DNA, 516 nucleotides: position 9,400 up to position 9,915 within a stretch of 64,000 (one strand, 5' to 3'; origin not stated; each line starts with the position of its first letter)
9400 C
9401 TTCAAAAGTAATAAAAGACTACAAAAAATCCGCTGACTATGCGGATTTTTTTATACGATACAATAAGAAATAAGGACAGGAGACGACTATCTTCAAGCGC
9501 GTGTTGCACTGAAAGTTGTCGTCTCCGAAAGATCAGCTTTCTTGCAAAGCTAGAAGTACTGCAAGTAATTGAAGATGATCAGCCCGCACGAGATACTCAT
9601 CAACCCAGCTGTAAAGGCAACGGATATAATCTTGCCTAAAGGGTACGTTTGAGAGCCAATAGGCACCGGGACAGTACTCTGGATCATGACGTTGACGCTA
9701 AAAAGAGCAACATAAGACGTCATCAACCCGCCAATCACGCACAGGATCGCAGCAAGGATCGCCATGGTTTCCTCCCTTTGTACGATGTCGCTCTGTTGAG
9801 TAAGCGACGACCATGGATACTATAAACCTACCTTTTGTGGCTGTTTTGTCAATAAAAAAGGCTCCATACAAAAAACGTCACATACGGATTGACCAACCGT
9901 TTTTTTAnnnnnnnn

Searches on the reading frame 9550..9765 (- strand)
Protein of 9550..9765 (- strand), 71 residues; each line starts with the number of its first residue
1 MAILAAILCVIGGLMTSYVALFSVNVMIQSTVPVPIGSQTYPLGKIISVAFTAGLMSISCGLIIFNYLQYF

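Call 13: find_homologous_proteins(query=window:9553-9765:-, max_evalue=1)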
Query seq(71 aa): 2 candidates shared short words with the query, none scored E <= 1.

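Call 15: search_protein_families(library=pfam, proteins=[window:9550-9765:-], max_evalue=0.01)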
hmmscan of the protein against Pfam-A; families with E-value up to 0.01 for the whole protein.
window:9550-9765:- (71 aa): 0 families

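Call 30: search_protein_representatives(protein=window:9550-9765:-)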
Query: 71 residues. Proteins with E-value up to 0.001 (for the whole library): 4; up to 1e-10: 0; up to 1e-30: 0. The best 4 are listed.
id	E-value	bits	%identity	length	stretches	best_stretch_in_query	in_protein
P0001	3.4e-06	43.3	32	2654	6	22-63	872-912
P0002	2.4e-05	40.6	32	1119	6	12-48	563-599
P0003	3.1e-05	40.3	35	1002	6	12-48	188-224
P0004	3.2e-05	40.2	31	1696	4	7-58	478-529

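Call 31: find_encoding_contigs(protein=window:9550-9765:-, flank=2000)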
Protein window:9550-9765:- (71 aa): no gene with exactly this product is on record in the collection.

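Call 53: search_protein_families(library=phrogs, proteins=[window:9550-9765:-], max_evalue=0.1)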
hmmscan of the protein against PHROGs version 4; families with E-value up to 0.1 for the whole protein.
window:9550-9765:- (71 aa): 0 families

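Call 54: search_protein_families(library=padloc, proteins=[window:9550-9765:-], max_evalue=0.1)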
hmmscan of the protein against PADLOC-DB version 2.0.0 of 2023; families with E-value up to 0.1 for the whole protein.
window:9550-9765:- (71 aa): 0 families

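Call 83: predict_structure(alignment_id=A5)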
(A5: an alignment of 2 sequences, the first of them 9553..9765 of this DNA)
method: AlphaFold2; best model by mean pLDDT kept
length: 71 residues; sequences in the alignment: 2
mean_pLDDT: 67.7   pTM: 0.35
mean pLDDT of the five models: 67.7, 67.3, 66.4, 65.2, 64.3
residues with pLDDT >= 90: 0; 70-90: 32; 50-70: 39; < 50: 0
segments of 3 or more residues with pLDDT < 50: none
pLDDT, mean of each block of 10 residues (from residue 1): 71 72 62 58 65 74 73 58
secondary structure, 60 per line:
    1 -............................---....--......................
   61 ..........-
elements in order: H2-29 E33-36 E39-42 H43-70

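Call 86: find_related_loci(query=A5, collection=viral_contigs, flank=2000)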
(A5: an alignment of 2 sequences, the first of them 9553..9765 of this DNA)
Query A5 (71 aa) in viral_contigs; peptide patterns used: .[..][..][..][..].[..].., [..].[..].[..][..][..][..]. (x = any residue, [..] = any of these).
18 stretches matched a pattern, but none encodes a relative of the query by tblastn (E <= 1e-3).

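Call 88: fold_search(model_id=the predicted structure, library=pdb)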
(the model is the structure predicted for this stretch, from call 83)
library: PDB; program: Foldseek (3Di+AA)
matches with E <= 10: 24; with E <= 0.001: 0
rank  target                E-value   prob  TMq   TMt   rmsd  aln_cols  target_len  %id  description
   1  6ssr_C                2.9e+00  0.41  0.66  0.38   5.5        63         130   19  Crystal structure of Human Microsomal Glutathione S-Transferase 2 at 3.8 Angstroms resolution (released 2021-02-03)
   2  3pcv                  4.1e+00  0.33  0.63  0.32   5.6        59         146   19  Crystal structure analysis of human leukotriene C4 synthase at 1.9 angstrom resolution (released 2011-03-16)
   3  6ssu_A                4.4e+00  0.30  0.66  0.36   5.5        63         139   19  Crystal structure of Human Microsomal Glutathione S-Transferase 2 in complex with co-substrate Glutathione (released 2021-02-03)
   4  6ssr_A                4.8e+00  0.28  0.66  0.37   5.5        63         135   19  Crystal structure of Human Microsomal Glutathione S-Transferase 2 at 3.8 Angstroms resolution (released 2021-02-03)
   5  4j7t                  5.1e+00  0.28  0.63  0.32   5.7        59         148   19  Human LTC4 synthase in complex with product analogs - implications for enzyme catalysis (released 2014-01-01)
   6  2uui                  5.1e+00  0.28  0.63  0.31   5.7        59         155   19  Crystal structure of Human Leukotriene C4 Synthase (released 2007-07-17)
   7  4bpd_A                5.5e+00  0.23  0.70  0.44   4.7        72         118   14  Structure determination of an integral membrane kinase (released 2014-05-07)
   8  6sss_F                5.5e+00  0.23  0.66  0.38   5.5        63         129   19  Crystal structure of Human Microsomal Glutathione S-Transferase 2 (released 2021-02-03)
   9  6jeo_aL               5.5e+00  0.11  0.48  0.28   6.0        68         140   10  Structure of PSI tetramer from Anabaena (released 2019-11-13)
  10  4bpd_E                5.8e+00  0.12  0.52  0.45   4.8        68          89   15  Structure determination of an integral membrane kinase (released 2014-05-07)
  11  4h8s_B                6.3e+00  0.03  0.30  0.10   6.4        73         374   18  Crystal structure of human APPL2BARPH domain (released 2012-10-17)
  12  6sss_D                6.7e+00  0.20  0.66  0.39   5.4        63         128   19  Crystal structure of Human Microsomal Glutathione S-Transferase 2 (released 2021-02-03)
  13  6sss_C                7.2e+00  0.20  0.65  0.37   5.4        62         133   19  Crystal structure of Human Microsomal Glutathione S-Transferase 2 (released 2021-02-03)
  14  4nta                  7.2e+00  0.20  0.63  0.32   5.6        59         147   19  Mus Musculus LTC4 synthase in apo form (released 2015-01-14)
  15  7dwq_L                7.2e+00  0.04  0.32  0.20   5.6        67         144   25  Photosystem I from a chlorophyll d-containing cyanobacterium Acaryochloris marina (released 2021-06-02)
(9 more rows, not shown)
